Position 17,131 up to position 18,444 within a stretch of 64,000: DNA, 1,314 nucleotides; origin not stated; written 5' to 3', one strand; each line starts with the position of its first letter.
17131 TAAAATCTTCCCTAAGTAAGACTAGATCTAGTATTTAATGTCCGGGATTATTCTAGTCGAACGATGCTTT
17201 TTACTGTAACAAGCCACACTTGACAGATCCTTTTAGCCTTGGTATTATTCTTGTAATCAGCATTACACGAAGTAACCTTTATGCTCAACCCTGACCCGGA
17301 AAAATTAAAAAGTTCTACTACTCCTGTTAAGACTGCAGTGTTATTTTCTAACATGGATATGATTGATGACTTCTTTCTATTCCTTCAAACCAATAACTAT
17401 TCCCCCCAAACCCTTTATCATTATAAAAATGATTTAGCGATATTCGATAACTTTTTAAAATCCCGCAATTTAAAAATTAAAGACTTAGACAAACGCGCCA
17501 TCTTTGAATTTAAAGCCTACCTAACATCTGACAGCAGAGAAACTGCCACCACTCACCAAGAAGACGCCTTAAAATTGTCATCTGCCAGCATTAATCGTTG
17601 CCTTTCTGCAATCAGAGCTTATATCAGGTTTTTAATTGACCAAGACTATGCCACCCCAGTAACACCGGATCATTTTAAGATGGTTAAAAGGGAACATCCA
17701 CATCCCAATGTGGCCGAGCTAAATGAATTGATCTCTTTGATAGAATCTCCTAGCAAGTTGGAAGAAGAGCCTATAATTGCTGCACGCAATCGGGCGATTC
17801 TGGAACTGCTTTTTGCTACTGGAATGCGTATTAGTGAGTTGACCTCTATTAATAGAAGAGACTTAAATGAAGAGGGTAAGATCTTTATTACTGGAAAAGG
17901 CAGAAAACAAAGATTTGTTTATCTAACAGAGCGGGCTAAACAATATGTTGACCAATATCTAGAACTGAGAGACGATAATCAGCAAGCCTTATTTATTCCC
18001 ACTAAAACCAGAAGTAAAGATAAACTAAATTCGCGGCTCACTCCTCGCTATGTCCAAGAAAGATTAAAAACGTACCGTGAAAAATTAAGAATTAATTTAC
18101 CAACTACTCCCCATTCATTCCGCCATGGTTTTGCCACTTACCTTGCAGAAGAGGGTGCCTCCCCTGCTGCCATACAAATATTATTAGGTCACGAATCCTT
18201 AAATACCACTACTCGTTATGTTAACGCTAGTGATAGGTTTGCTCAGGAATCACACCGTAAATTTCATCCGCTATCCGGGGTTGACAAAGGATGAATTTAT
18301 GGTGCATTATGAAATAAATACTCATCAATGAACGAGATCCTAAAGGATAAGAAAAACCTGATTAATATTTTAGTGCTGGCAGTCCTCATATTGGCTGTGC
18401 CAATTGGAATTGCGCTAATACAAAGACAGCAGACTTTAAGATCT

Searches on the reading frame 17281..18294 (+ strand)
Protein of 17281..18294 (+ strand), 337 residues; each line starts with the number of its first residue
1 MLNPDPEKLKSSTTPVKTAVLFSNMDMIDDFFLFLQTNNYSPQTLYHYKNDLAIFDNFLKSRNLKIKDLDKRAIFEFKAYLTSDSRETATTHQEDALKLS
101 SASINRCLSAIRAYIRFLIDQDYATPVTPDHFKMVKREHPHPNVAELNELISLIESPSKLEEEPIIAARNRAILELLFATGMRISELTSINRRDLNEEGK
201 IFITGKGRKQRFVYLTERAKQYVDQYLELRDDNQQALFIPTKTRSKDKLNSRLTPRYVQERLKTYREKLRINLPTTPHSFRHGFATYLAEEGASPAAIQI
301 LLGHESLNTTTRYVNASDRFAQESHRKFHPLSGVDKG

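Call 3: search_protein_families(library=pfam, proteins=[window:17281-18294:+], max_evalue=0.01)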
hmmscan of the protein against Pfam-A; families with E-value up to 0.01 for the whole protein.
window:17281-18294:+ (337 aa): 5 families
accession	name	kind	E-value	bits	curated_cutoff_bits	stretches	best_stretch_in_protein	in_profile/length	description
PF00589.27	Phage_integrase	-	4.8e-34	118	27.1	1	164-318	18-170/172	Phage integrase family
PF02899.23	Phage_int_SAM_1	-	2.9e-10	40.7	22.3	1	28-121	1-82/83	Phage integrase, N-terminal SAM-like domain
PF13102.12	Phage_int_SAM_5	-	1.7e-08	35.2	22.3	1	38-125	16-89/98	Phage integrase SAM-like domain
PF13495.12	Phage_int_SAM_4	-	0.00021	22.1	27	1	28-123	2-83/85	Phage integrase, N-terminal SAM-like domain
PF11917.13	DUF3435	-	0.0011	18.4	25.8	1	249-327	169-250/418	Protein of unknown function (DUF3435)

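Call 20: search_protein_families(library=ncbifam, proteins=[window:17281-18294:+], max_evalue=0.00001)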
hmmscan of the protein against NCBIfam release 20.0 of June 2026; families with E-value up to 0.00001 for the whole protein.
window:17281-18294:+ (337 aa): 12 families
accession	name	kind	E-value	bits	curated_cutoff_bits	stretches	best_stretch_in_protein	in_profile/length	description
TIGR02224.1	recomb_XerC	equivalog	2.5e-59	201.1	335.15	1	31-330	3-291/295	tyrosine recombinase XerC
TIGR02225.1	recomb_XerD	equivalog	1.2e-54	185.7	329.6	1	30-331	2-289/290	site-specific tyrosine recombinase XerD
NF040815.2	recomb_XerA_Arch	equivalog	2.5e-51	174.7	220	1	30-319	2-257/263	site-specific tyrosine recombinase/integron integrase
NF001399.0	PRK00283.1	subfamily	4.2e-51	174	279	1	25-331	6-298/300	tyrosine recombinase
NF002331.0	PRK01287.1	subfamily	7.9e-32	110.6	371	1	8-331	8-327/365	site-specific tyrosine recombinase XerC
NF003462.0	PRK05084.1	equivalog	2.8e-29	102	267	1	168-324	195-352/360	tyrosine recombinase XerS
TIGR02249.1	integrase_gron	subfamily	5.1e-18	65.5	265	1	244-319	228-303/315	integron integrase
NF011946.0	PRK15417.1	equivalog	4.4e-11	42.5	435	0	258-314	257-313/337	integron integrase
NF007371.0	PRK09871.1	subfamily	1.3e-08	34.6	222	1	167-321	25-180/198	tyrosine-type DNA invertase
NF040693.1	recomb_GmtY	equivalog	3.4e-08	33.1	340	0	274-320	390-436/441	gamma-mobile-trio recombinase GmtY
NF041502.1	integrase_1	equivalog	2.6e-07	29.7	350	0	248-322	294-366/484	site-specific integrase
NF007370.0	PRK09870.1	subfamily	8.6e-06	25.5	221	0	154-316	18-179/200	tyrosine-type DNA invertase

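Call 33: find_homologous_proteins(query=window:17281-18294:+, max_evalue=1e-10)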
Query window:17281-18294:+ (337 aa): 5040 proteins with E <= 1e-10 among 6538 candidates; the best 120 are listed.
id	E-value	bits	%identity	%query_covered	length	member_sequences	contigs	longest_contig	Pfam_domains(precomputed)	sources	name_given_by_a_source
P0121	5.6e-197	672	94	96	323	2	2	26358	PF13102.13,PF00589.28,PF02899.24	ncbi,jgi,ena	-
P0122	9.0e-180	615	84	95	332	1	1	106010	PF13495.13,PF13102.13,PF00589.28,PF02899.24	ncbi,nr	ncbi:tyrosine-type recombinase/integrase [Candidatus Daviesbacteria bacterium]|nr:tyrosine-type reco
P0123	2.6e-178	610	82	100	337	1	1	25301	PF13102.13,PF00589.28,PF02899.24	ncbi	-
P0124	1.3e-177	608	83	99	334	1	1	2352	PF13102.13,PF00589.28,PF02899.24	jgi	jgi:site-specific recombinase XerD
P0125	1.6e-177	608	82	98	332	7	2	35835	PF13102.13,PF00589.28,PF02899.24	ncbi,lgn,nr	ncbi:tyrosine-type recombinase/integrase [Candidatus Daviesbacteria bacterium]|nr:tyrosine-type reco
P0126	3.1e-177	607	86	93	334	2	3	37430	PF13102.13,PF00589.28,PF02899.24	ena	-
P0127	8.1e-177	605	84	94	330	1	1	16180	PF13102.13,PF00589.28,PF02899.24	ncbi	-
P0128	2.1e-176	604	82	99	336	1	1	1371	PF13495.13,PF13102.13,PF00589.28,PF02899.24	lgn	-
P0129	2.6e-176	604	86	92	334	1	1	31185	PF13102.13,PF00589.28,PF02899.24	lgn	-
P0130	5.2e-175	599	81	100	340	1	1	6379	PF13102.13,PF00589.28,PF02899.24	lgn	-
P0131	7.5e-175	599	80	100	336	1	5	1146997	PF13102.13,PF00589.28,PF02899.24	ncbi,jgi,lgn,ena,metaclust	jgi:site-specific recombinase XerD|metaclust:\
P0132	8.9e-175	599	84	93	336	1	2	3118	PF13102.13,PF00589.28,PF02899.24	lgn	-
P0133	9.6e-175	598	82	96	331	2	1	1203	PF13102.13,PF00589.28,PF02899.24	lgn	-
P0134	1.3e-174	598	85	88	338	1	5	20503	PF13495.13,PF13102.13,PF00589.28,PF02899.24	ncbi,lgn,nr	ncbi:tyrosine-type recombinase/integrase [Candidatus Daviesbacteria bacterium]|nr:tyrosine-type reco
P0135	2.7e-174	597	80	99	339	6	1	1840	PF13495.13,PF13102.13,PF00589.28,PF02899.24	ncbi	-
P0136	3.1e-174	597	82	93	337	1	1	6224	PF13102.13,PF00589.28,PF02899.24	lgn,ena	-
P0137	4.7e-174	596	84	93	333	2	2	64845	PF13495.13,PF13102.13,PF00589.28,PF02899.24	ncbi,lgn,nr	ncbi:tyrosine-type recombinase/integrase [Candidatus Daviesbacteria bacterium]|nr:tyrosine-type reco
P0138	1.6e-173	594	81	99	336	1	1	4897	PF13102.13,PF00589.28,PF02899.24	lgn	-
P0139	2.1e-173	594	85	92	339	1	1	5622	PF13495.13,PF13102.13,PF00589.28,PF02899.24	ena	-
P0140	1.5e-172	591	79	99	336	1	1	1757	PF13495.13,PF13102.13,PF00589.28,PF02899.24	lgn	-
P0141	1.6e-172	591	83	93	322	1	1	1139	PF13102.13,PF00589.28,PF02899.24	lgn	-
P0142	2.6e-172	591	85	92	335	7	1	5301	PF13102.13,PF00589.28,PF02899.24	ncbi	-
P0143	9.3e-172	589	85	91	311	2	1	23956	PF13495.13,PF13102.13,PF00589.28,PF02899.24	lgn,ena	-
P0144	5.7e-171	586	79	100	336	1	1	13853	PF13495.13,PF13102.13,PF00589.28,PF02899.24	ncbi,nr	ncbi:tyrosine-type recombinase/integrase [Candidatus Daviesbacteria bacterium]|nr:tyrosine-type reco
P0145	1.5e-170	585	79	99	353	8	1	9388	PF13495.13,PF13102.13,PF00589.28,PF02899.24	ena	-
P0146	3.1e-170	584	79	94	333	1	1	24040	PF13102.13,PF00589.28,PF02899.24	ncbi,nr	ncbi:tyrosine-type recombinase/integrase [Candidatus Daviesbacteria bacterium]|nr:tyrosine-type reco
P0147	6.2e-170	583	84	92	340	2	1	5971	PF13102.13,PF00589.28,PF02899.24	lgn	-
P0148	1.1e-169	582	84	92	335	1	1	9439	PF13102.13,PF00589.28,PF02899.24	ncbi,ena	-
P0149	2.2e-169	581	83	92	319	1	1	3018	PF13495.13,PF13102.13,PF00589.28,PF02899.24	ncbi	-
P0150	7.9e-169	579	77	99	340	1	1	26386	PF13495.13,PF13102.13,PF00589.28,PF02899.24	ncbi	-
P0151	1.0e-168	579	88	86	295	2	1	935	PF13102.13,PF00589.28,PF02899.24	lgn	-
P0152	2.5e-168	577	82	93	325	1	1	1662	PF13495.13,PF13102.13,PF00589.28,PF02899.24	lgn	-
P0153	3.3e-167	574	78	98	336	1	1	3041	PF13495.13,PF13102.13,PF00589.28,PF02899.24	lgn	-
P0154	5.3e-167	573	79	99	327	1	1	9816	PF13102.13,PF00589.28,PF02899.24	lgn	-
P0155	6.6e-167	573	79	99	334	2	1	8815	PF13495.13,PF13102.13,PF00589.28,PF02899.24,PF11917.14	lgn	-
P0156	8.0e-167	572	80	92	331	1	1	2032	PF13102.13,PF00589.28,PF02899.24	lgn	-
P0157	2.3e-166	571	78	99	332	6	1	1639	PF13495.13,PF13102.13,PF00589.28,PF02899.24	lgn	-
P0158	2.8e-166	571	80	93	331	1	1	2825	PF13102.13,PF00589.28,PF02899.24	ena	-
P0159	7.8e-166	569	87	86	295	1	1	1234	PF13102.13,PF00589.28,PF02899.24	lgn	-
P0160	3.2e-165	567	76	98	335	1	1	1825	PF13102.13,PF00589.28,PF02899.24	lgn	-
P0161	4.2e-165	567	80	94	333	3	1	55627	PF13495.13,PF13102.13,PF00589.28,PF02899.24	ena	-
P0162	4.6e-164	563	80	93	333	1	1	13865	PF13102.13,PF00589.28,PF02899.24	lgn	-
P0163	4.7e-163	560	76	96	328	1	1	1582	PF13495.13,PF13102.13,PF00589.28,PF02899.24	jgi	jgi:integrase/recombinase XerD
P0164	3.7e-157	541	73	98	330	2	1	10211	PF13102.13,PF00589.28,PF02899.24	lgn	-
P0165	8.2e-157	540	76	92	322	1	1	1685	PF13102.13,PF00589.28,PF02899.24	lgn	-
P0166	1.7e-155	535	71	100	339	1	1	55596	PF13102.13,PF00589.28,PF02899.24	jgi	jgi:site-specific recombinase XerD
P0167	3.8e-155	534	72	98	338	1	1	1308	PF13495.13,PF13102.13,PF00589.28,PF02899.24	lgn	-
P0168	6.5e-154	530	74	93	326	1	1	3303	PF13102.13,PF00589.28,PF02899.24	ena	-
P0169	7.1e-154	530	75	94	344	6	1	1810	PF13102.13,PF00589.28,PF02899.24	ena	-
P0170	8.1e-154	530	72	98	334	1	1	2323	PF13102.13,PF00589.28,PF02899.24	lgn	-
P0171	1.3e-153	529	74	93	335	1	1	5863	PF13102.13,PF00589.28,PF02899.24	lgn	-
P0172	1.4e-153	529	76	93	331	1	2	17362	PF13495.13,PF13102.13,PF00589.28,PF02899.24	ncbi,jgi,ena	-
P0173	1.8e-153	529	74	92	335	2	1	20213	PF13102.13,PF00589.28,PF02899.24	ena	-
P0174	3.8e-153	528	75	92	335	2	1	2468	PF13102.13,PF00589.28,PF02899.24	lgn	-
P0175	4.5e-153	527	74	92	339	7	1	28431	PF13102.13,PF00589.28,PF02899.24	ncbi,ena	-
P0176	4.6e-153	527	73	93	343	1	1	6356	PF00589.28,PF02899.24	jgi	jgi:site-specific recombinase XerD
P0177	4.9e-153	527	73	98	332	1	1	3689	PF13102.13,PF00589.28,PF02899.24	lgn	-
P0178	5.1e-153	527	73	94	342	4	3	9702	PF13102.13,PF00589.28,PF02899.24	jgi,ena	-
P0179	9.5e-153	526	74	92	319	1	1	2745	PF13495.13,PF13102.13,PF00589.28,PF02899.24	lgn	-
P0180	1.3e-152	526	71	98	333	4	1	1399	PF13102.13,PF00589.28,PF02899.24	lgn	-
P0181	1.7e-152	525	71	99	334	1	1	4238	PF13102.13,PF00589.28,PF02899.24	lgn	-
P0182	2.0e-152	525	75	92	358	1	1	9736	PF00589.28,PF02899.24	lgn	-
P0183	2.4e-152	525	73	95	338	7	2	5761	PF13102.13,PF00589.28,PF02899.24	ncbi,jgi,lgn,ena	-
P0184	3.2e-152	525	73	92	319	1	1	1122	PF13102.13,PF00589.28,PF02899.24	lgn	-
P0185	3.6e-152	524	74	92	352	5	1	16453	PF13102.13,PF00589.28,PF02899.24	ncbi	-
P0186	4.1e-152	524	74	92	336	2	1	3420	PF13102.13,PF00589.28,PF02899.24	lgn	-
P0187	1.0e-150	520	74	93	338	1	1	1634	PF13102.13,PF00589.28,PF02899.24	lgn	-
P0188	2.4e-150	518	73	91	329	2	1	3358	PF13102.13,PF00589.28,PF02899.24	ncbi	-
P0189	4.2e-150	518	71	95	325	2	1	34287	PF13102.13,PF00589.28,PF02899.24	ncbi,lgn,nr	ncbi:tyrosine-type recombinase/integrase [Candidatus Daviesbacteria bacterium]|nr:tyrosine-type reco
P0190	8.1e-150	517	73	92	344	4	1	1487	PF00589.28,PF02899.24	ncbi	-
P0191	2.0e-149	515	73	92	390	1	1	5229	PF13102.13,PF00589.28,PF02899.24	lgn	-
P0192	7.5e-149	513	72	92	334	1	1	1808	PF13102.13,PF00589.28,PF02899.24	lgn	-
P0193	1.2e-148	513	72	92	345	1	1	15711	PF13102.13,PF00589.28,PF02899.24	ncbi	-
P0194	2.4e-146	505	71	91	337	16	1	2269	PF00589.28,PF02899.24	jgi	-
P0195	4.4e-146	504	72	91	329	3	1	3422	PF13102.13,PF00589.28,PF02899.24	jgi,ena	-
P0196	4.2e-145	501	72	93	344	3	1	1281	PF00589.28,PF02899.24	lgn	-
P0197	2.1e-144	499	72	91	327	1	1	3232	PF00589.28,PF02899.24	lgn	-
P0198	1.3e-143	496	69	93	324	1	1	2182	PF13102.13,PF00589.28,PF02899.24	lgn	-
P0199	1.3e-143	496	69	92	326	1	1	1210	PF13102.13,PF00589.28,PF02899.24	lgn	-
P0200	3.1e-143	495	71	92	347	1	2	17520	PF13102.13,PF00589.28,PF02899.24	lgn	-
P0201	2.7e-142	492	70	93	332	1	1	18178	PF13102.13,PF00589.28,PF02899.24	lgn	-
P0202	6.8e-142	491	68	93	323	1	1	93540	PF00589.28,PF02899.24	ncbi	-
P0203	7.1e-141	487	68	93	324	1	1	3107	PF00589.28,PF02899.24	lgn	-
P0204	2.2e-140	486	69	91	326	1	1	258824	PF13495.13,PF13102.13,PF00589.28,PF02899.24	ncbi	-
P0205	5.4e-140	484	68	92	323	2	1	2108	PF00589.28,PF02899.24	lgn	-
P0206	4.1e-139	481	68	92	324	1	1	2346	PF13495.13,PF13102.13,PF00589.28,PF02899.24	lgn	-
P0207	5.5e-139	481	66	93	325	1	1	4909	PF13102.13,PF00589.28,PF02899.24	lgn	-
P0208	3.8e-138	478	68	93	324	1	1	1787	PF13102.13,PF00589.28,PF02899.24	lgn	-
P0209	3.7e-137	475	68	91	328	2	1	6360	PF00589.28,PF02899.24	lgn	-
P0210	1.8e-136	473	66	93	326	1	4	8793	PF13102.13,PF00589.28,PF02899.24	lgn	-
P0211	2.2e-136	472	66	93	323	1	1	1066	PF13102.13,PF00589.28,PF02899.24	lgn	-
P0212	3.8e-136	472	67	92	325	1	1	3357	PF00589.28,PF02899.24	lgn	-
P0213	4.3e-136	472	68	91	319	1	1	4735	PF00589.28,PF02899.24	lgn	-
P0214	4.7e-136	471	68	92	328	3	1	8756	PF13495.13,PF13102.13,PF00589.28,PF02899.24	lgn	-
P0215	6.2e-136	471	67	92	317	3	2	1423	PF13102.13,PF00589.28,PF02899.24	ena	-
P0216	6.4e-136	471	66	93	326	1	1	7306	PF13102.13,PF00589.28,PF02899.24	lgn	-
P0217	1.3e-135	470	68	89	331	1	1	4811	PF13495.13,PF00589.28,PF02899.24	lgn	-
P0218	4.1e-135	468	68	92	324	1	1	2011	PF13102.13,PF00589.28,PF02899.24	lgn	-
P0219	4.2e-135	468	68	93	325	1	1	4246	PF13102.13,PF00589.28,PF02899.24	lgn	-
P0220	4.4e-135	468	65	93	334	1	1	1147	PF00589.28,PF02899.24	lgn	-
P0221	7.1e-135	468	66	91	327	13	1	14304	PF13102.13,PF00589.28,PF02899.24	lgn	-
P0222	8.5e-135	467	66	92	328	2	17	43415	PF13495.13,PF13102.13,PF00589.28,PF02899.24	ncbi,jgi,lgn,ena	-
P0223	2.5e-134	466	68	91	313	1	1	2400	PF13495.13,PF00589.28,PF02899.24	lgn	-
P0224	5.6e-134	465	65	96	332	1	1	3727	PF13102.13,PF00589.28,PF02899.24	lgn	-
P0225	1.9e-133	463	61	95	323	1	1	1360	PF00589.28,PF02899.24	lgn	-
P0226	2.4e-133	463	66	90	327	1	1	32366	PF13495.13,PF00589.28,PF02899.24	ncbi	-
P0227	1.0e-132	460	67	92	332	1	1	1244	PF13102.13,PF00589.28,PF02899.24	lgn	-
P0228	2.6e-132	459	63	93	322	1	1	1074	PF00589.28,PF02899.24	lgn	-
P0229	1.5e-131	457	67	91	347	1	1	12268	PF00589.28,PF02899.24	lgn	-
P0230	1.5e-131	457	66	91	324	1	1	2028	PF00589.28,PF02899.24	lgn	-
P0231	2.1e-131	456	65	92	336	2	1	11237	PF13495.13,PF00589.28,PF02899.24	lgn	-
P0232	2.8e-131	456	66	92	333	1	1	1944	PF13495.13,PF13102.13,PF00589.28,PF02899.24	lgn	-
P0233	3.0e-131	456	64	95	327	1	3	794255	PF00589.28,PF02899.24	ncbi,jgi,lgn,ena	-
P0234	7.3e-131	454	66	92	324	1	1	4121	PF13102.13,PF00589.28,PF02899.24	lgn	-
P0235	1.2e-130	454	66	93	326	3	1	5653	PF13495.13,PF13102.13,PF00589.28,PF02899.24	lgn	-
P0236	1.7e-130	453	66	91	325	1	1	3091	PF00589.28,PF02899.24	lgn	-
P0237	2.5e-129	449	77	78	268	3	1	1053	PF00589.28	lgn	-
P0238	6.4e-129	448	62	96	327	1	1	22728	PF13102.13,PF00589.28,PF02899.24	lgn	-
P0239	4.1e-126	439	63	94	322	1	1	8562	PF13495.13,PF00589.28,PF02899.24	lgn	-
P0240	5.2e-126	438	66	90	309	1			PF00589.28,PF02899.24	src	-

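Call 39: find_encoding_contigs(protein=window:17281-18294:+, flank=6000, max_places=8)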
Protein window:17281-18294:+ (337 aa): 1 contig read that carries it; 1 place shown.
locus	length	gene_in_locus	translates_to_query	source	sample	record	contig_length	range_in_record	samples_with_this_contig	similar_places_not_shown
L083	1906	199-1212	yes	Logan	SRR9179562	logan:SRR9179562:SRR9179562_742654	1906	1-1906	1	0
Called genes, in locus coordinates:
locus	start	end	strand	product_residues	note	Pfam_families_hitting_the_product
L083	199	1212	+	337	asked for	PF02899:Phage_int_SAM_1, PF13102:Phage_int_SAM_5 (weak), PF00589:Phage_integrase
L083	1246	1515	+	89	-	-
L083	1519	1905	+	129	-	?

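Call 70: find_related_loci(query=window:17281-18294:+, collection=viral_contigs, flank=6000)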
Query window:17281-18294:+ (337 aa) in viral_contigs; peptide patterns used: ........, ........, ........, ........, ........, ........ (x = any residue, [..] = any of these).
4 stretches matched a pattern, but none encodes a relative of the query by tblastn (E <= 1e-3).

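Call 81: search_protein_families(library=phrogs, proteins=[window:17281-18294:+], max_evalue=0.001)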
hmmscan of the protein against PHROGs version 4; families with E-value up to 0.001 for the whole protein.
window:17281-18294:+ (337 aa): 7 families
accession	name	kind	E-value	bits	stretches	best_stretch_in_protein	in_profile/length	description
phrog_1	-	integration and excision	7.8e-47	161.8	1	26-331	168-450/611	integrase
phrog_216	-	integration and excision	9e-35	121.2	1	133-329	44-237/301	integrase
phrog_5127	-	integration and excision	1e-09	39.4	1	42-313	91-330/355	integrase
phrog_7685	-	integration and excision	1.5e-07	32.2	1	233-317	149-224/240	integrase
phrog_9208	-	integration and excision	1.3e-05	26.1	1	231-318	145-231/241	integrase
phrog_7269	-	integration and excision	5.7e-05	24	1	258-319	13-72/89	integrase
phrog_23271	-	unknown function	0.00056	20.8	0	273-321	7-55/67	-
